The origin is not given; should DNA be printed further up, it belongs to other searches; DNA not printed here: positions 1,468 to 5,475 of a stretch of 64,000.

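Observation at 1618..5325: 1235-aa cytoplasmic coiled-coil protein of unrecognised family, in a self-contained bicistronic unit with a DUF1292 gene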

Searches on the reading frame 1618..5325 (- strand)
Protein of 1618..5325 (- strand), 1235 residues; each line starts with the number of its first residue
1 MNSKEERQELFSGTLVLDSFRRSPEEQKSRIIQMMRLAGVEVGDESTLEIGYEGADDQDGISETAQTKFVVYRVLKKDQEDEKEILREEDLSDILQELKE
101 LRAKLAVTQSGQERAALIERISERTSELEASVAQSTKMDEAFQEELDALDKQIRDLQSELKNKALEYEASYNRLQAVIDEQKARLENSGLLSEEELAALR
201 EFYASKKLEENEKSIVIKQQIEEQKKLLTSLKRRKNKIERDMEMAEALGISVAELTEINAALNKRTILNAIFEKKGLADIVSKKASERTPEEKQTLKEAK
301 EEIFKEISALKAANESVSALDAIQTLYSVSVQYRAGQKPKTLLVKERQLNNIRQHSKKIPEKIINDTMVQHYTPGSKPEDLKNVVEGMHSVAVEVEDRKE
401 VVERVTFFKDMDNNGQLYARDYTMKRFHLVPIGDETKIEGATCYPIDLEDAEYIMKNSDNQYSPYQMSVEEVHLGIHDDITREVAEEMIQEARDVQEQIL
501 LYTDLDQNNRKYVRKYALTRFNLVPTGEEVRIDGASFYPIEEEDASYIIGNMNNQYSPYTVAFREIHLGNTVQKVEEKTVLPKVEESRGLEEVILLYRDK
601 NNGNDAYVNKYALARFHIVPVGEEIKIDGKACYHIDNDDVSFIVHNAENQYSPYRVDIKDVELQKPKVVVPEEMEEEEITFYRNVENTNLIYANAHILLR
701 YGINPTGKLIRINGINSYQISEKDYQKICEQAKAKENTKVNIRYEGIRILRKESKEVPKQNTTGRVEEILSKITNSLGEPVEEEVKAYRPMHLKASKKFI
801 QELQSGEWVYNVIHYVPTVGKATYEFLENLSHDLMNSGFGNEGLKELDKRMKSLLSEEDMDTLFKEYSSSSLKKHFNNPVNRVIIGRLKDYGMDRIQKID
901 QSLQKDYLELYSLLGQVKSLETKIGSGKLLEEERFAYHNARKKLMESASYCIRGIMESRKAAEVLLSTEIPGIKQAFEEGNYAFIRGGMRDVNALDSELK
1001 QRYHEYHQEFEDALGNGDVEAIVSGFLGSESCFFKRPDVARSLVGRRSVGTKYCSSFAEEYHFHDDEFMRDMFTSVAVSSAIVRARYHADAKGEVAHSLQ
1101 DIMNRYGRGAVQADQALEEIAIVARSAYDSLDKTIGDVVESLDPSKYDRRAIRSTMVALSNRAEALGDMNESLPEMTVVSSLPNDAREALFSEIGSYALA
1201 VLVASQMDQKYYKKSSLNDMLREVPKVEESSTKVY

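Call 3: search_protein_families(library=pfam, proteins=[window:1618-5325:-], max_evalue=0.1)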
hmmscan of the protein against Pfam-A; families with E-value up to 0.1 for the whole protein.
window:1618-5325:- (1235 aa): 0 families

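Call 4: search_protein_families(library=ncbifam, proteins=[window:1618-5325:-], max_evalue=0.1)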
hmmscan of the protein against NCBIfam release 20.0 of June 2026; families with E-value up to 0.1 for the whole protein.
window:1618-5325:- (1235 aa): 0 families

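Call 5: find_homologous_proteins(query=window:1618-5325:-, max_evalue=0.001)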
Query window:1618-5325:- (1235 aa): 23 proteins with E <= 0.001 among 8000 candidates.
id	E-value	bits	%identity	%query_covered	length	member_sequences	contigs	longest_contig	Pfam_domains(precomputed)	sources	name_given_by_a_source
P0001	0.0e+0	2676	100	100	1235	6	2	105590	-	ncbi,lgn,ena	-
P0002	0.0e+0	1248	44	62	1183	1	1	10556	-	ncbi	-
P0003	1.2e-258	880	39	59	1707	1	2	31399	-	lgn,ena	-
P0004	3.7e-248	845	36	60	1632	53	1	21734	-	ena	-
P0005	7.6e-244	831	36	58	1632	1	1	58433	-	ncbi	-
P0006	5.5e-241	821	35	61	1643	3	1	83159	-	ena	-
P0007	6.5e-241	821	35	61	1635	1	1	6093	-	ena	-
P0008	1.3e-240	820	36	61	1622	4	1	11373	-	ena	-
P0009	2.1e-239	816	35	61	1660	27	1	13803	-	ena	-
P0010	2.9e-239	816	35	61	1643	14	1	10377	-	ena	-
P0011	5.6e-239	815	35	59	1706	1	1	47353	-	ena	-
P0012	8.4e-237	807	34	61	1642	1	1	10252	-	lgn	-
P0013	2.6e-231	789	36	61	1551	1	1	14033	-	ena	-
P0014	6.5e-221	755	40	32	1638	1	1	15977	-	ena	-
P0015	5.4e-189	649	47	37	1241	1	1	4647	-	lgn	-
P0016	1.3e-183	631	28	68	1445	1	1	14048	-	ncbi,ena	-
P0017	1.2e-176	608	36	35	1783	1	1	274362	-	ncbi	-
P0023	1.7e-79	287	31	45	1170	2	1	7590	-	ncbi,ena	-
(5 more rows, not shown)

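Call 6: search_solved_structures(query=window:1618-5325:-, max_evalue=1)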
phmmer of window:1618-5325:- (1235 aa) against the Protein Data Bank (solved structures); distinct sequences matched with E-value up to 1: 1.
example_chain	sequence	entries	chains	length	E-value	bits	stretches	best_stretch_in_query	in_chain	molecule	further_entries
7bjg_A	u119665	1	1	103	0.45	11.9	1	210-299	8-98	SD21996p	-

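Call 8: find_encoding_contigs(protein=window:1618-5325:-, flank=10000, max_places=4)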
Protein window:1618-5325:- (1235 aa): 2 contigs read that carry it; 1 place shown.
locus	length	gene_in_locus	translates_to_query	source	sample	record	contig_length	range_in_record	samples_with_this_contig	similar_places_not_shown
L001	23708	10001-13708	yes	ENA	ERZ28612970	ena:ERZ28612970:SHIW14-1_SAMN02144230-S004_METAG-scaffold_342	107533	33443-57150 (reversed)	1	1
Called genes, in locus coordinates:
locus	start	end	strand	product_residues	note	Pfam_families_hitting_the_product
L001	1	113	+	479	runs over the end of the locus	PF16403:Bact_surface_Ig-like, PF01522:Polysacc_deac_1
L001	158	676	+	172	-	PF09419:PGP_phosphatase (weak), PF08282:Hydrolase_3 (weak), PF13419:HAD_2 (faint), PF00702:Hydrolase (weak), PF13242:Hydrolase_like (weak)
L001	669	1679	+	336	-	PF02421:FeoB_N (faint), PF00350:Dynamin_N (faint), PF03193:RsgA_GTPase, PF01926:MMR_HSR1, PF04548:AIG1 (weak), PF21516:YqeH-like_C (faint)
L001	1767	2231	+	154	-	-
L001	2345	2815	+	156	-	PF02381:MraZ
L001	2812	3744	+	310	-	PF01795:Methyltransf_5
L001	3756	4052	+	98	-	PF04977:DivIC (weak)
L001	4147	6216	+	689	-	PF03717:PBP_dimer, PF00905:Transpeptidase, PF03793:PASTA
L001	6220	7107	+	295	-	-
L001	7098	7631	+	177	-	-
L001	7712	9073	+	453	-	-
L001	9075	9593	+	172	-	-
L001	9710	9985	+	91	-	PF06949:DUF1292 (weak)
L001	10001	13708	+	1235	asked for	-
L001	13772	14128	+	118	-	PF00462:Glutaredoxin (weak), PF03960:ArsC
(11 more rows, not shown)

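Call 10: search_protein_families(library=phrogs, proteins=[window:1618-5325:-], max_evalue=0.1)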
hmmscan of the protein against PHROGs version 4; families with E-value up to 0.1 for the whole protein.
window:1618-5325:- (1235 aa): 1 family
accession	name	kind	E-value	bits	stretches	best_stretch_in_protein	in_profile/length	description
phrog_15776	-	unknown function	0.074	14.4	1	91-136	7-52/95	-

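Call 11: search_protein_families(library=padloc, proteins=[window:1618-5325:-], max_evalue=0.1)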
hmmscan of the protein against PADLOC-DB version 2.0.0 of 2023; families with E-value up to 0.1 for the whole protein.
window:1618-5325:- (1235 aa): 0 families

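Call 14: find_encoding_contigs(protein=P0017, flank=10000, max_places=2)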
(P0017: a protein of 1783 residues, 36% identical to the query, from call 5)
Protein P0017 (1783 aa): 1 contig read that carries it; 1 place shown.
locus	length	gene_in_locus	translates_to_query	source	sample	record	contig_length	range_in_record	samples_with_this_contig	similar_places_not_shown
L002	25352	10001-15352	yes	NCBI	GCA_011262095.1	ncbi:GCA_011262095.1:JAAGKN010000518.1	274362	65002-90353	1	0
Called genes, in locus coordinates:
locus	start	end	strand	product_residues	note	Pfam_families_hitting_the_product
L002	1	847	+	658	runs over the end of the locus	-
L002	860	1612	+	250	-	-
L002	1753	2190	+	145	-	PF02381:MraZ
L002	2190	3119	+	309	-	PF01795:Methyltransf_5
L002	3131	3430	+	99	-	PF04977:DivIC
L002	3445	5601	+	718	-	PF03717:PBP_dimer, PF00905:Transpeptidase, PF03793:PASTA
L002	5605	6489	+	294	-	-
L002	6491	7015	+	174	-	-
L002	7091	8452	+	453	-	-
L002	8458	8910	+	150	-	PF00383:dCMP_cyt_deam_1, PF14437:MafB19-deam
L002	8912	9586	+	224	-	-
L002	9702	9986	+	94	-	PF06949:DUF1292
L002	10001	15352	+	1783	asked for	-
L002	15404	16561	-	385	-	PF12679:ABC2_membrane_2, PF12698:ABC2_membrane_3, PF01061:ABC2_membrane, PF12730:ABC2_membrane_4 (weak)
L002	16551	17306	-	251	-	PF02463:SMC_N (faint), PF00005:ABC_tran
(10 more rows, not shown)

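Call 15: find_encoding_contigs(protein=P0005, flank=10000, max_places=2)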
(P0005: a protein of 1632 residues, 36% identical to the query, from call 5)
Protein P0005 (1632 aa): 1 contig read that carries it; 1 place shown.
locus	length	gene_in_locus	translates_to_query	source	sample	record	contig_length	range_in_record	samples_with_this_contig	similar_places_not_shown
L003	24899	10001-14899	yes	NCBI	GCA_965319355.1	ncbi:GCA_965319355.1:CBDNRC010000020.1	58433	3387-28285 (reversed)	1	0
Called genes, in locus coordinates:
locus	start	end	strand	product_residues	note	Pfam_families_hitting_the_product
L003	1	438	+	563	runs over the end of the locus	PF16403:Bact_surface_Ig-like, PF01522:Polysacc_deac_1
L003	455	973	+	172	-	PF09419:PGP_phosphatase (faint), PF00702:Hydrolase (faint), PF08282:Hydrolase_3 (weak)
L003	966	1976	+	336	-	PF02421:FeoB_N (faint), PF10662:PduV-EutP (faint), PF00071:Ras (faint), PF00350:Dynamin_N (faint), PF00009:GTP_EFTU (faint), PF03193:RsgA_GTPase, PF01926:MMR_HSR1, PF21516:YqeH-like_C (weak)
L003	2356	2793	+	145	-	PF02381:MraZ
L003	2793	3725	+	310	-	PF01795:Methyltransf_5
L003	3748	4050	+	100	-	PF04977:DivIC (weak)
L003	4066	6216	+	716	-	PF03717:PBP_dimer, PF00905:Transpeptidase, PF03793:PASTA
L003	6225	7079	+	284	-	-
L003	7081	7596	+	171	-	-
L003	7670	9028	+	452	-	-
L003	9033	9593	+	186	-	-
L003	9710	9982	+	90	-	PF06949:DUF1292 (weak)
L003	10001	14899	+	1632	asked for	-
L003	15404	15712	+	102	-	-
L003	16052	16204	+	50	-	-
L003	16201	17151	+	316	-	PF14659:Phage_int_SAM_3, PF00589:Phage_integrase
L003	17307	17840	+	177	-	-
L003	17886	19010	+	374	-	PF10502:Peptidase_S26 (weak)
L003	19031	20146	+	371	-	PF17231:DUF5305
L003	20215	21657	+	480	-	PF12810:ALK_LTK_GRD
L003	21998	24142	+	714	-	PF13385:Laminin_G_3 (weak)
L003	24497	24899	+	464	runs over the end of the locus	PF12810:ALK_LTK_GRD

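Call 16: find_encoding_contigs(protein=P0016, flank=10000, max_places=2)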
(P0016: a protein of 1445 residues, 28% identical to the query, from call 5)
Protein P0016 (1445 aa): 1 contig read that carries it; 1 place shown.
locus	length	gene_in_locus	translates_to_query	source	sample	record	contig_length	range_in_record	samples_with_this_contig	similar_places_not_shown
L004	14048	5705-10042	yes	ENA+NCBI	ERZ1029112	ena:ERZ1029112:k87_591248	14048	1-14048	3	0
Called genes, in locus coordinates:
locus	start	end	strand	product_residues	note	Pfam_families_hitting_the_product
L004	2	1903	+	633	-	?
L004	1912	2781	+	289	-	-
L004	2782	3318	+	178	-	-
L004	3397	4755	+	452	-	-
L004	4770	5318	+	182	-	-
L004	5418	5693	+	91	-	PF06949:DUF1292 (weak)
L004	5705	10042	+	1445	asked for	-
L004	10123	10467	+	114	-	PF01880:Desulfoferrodox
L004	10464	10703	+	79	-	-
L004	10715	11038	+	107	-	PF01906:YbjQ_1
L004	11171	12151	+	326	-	PF00005:ABC_tran, PF13304:AAA_21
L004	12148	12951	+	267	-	-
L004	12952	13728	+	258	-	PF06182:ABC2_membrane_6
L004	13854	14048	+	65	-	?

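Call 18: find_related_loci(query=A1, collection=genome_contigs, flank=10000)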
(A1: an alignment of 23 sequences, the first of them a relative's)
Query A1 (1235 aa) in genome_contigs; peptide patterns used: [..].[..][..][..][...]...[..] (x = any residue, [..] = any of these).
373 stretches matched a pattern; 10 encode a relative of the query (tblastn E <= 1e-3); 10 distinct loci.
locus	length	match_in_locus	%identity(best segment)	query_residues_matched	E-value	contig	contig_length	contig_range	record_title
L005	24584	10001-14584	35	4-1223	1e-120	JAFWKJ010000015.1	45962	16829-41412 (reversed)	MAG: Bacilli bacterium isolate RGIG5819 Sheep_Ileum.Co__c668902, whole genome shotgun sequence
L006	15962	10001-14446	34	5-1085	3e-107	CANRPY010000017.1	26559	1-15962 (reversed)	MAG: uncultured Bacilli bacterium isolate Lapin-018__bin50 genome assembly, contig: Lapin-018__NODE_1494_length_26559_co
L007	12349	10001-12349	35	496-1181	4e-103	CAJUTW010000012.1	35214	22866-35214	MAG TPA_asm: uncultured Bacilli bacterium isolate MGBC165561 genome assembly, contig: MGBC165561.12, whole genome shotgu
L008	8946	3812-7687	32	97-1085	5e-95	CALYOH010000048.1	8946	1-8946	MAG: uncultured Bacillales bacterium isolate SRR13040389_bin.19_metaWRAP_v1.3_MAG genome assembly, contig: ERZ8969618.90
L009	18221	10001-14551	32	96-1185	2e-98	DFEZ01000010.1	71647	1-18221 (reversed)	MAG TPA_asm: Bacillales bacterium UBA3789 UBA3789_contig_517, whole genome shotgun sequence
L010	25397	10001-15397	32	6-1207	3e-113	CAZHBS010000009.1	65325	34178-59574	MAG TPA_asm: uncultured Muribaculaceae bacterium isolate SRP287540_co1_193 genome assembly, contig: NODE_350_length_6532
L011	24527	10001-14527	27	13-1214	1e-48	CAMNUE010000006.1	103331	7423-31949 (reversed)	MAG: uncultured bacterium isolate SRR19792995_bin.67_metawrap_v1.3_MAG genome assembly, contig: ERZ12290371_265, whole g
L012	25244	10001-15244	33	5-1223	1e-92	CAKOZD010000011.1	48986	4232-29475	MAG: uncultured Bacilli bacterium isolate REFINED_METABAT215_TOP10_CONTIGS_1500_ASSEMBLY_K77_MERGED__Hadza_MoBio_hadza-A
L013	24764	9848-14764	31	7-1085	5e-104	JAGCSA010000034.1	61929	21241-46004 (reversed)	MAG: Bacilli bacterium isolate RGIG10070 Yak_Rumen-1__c1309887, whole genome shotgun sequence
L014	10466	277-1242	35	765-1085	6e-47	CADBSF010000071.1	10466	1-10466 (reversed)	MAG: uncultured Erysipelotrichaceae bacterium isolate RUG14253 genome assembly, contig: RUG14253_asm_71, whole genome sh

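Call 39: list_cluster_members(proteins=[P0002, P0005, P0017, P0023, P0163, P0164, P0099, P0074, P0137, P0030])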
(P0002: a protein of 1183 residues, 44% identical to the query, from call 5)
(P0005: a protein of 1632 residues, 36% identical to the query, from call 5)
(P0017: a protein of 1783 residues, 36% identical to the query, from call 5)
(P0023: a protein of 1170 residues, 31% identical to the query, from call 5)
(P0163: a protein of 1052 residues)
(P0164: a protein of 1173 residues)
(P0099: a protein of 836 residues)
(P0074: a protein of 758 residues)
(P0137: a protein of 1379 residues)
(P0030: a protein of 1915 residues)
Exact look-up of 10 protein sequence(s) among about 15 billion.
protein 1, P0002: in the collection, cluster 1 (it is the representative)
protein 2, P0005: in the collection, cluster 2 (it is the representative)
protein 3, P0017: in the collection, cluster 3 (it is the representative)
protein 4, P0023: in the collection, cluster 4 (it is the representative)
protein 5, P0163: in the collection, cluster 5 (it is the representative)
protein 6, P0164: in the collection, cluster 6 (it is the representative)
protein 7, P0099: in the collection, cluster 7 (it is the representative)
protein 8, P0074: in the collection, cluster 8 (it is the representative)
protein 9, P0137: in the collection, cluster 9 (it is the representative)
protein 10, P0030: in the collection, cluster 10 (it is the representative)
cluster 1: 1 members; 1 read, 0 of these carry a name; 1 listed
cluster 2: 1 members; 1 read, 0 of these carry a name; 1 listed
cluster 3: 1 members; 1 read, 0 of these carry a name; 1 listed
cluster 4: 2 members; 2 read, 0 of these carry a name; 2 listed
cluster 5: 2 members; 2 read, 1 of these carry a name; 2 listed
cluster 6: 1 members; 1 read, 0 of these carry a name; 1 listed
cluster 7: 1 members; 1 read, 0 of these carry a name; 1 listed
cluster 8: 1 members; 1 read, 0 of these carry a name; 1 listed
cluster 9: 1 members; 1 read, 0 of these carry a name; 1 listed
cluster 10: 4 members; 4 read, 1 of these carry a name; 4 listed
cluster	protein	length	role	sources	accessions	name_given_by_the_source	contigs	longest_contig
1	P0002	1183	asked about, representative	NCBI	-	-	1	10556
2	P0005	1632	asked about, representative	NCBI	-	-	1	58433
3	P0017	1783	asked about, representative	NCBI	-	-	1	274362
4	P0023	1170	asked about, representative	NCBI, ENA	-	-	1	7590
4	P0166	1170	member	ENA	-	-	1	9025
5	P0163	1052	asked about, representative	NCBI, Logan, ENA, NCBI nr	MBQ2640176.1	MAG: hypothetical protein IJF92_05415 [Bacilli bacterium] | hypothetical protein [Bacilli bacterium]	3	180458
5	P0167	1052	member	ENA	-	-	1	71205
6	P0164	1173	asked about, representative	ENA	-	-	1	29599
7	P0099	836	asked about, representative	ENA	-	-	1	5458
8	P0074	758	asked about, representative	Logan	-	-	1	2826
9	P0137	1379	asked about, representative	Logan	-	-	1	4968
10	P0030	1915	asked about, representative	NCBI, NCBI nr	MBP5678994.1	MAG: hypothetical protein J6X28_04125 [Bacilli bacterium] | hypothetical protein [Bacilli bacterium]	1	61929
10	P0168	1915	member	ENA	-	-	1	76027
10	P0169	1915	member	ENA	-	-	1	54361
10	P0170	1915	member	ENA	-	-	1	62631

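Call 96: find_encoding_contigs(protein=P0002, flank=10000, max_places=1)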
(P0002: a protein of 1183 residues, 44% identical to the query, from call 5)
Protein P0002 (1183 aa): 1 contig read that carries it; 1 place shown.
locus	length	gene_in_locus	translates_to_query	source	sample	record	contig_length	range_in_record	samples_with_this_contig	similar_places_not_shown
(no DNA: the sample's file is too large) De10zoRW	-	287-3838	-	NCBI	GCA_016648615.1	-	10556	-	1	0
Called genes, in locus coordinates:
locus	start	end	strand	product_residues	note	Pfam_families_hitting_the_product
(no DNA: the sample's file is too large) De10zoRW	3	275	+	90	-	?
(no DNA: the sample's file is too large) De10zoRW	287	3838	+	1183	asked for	-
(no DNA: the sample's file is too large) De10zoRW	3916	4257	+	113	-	PF01880:Desulfoferrodox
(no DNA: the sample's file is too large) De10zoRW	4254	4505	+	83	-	-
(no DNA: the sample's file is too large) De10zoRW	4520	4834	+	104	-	PF01906:YbjQ_1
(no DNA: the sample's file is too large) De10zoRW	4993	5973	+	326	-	PF00005:ABC_tran, PF13304:AAA_21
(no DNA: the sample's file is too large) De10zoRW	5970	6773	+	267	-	-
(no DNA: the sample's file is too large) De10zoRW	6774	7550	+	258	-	PF06182:ABC2_membrane_6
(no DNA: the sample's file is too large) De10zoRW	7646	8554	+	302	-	-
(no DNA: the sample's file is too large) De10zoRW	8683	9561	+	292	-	PF00126:HTH_1, PF03466:LysR_substrate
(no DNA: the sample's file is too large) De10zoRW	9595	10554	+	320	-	?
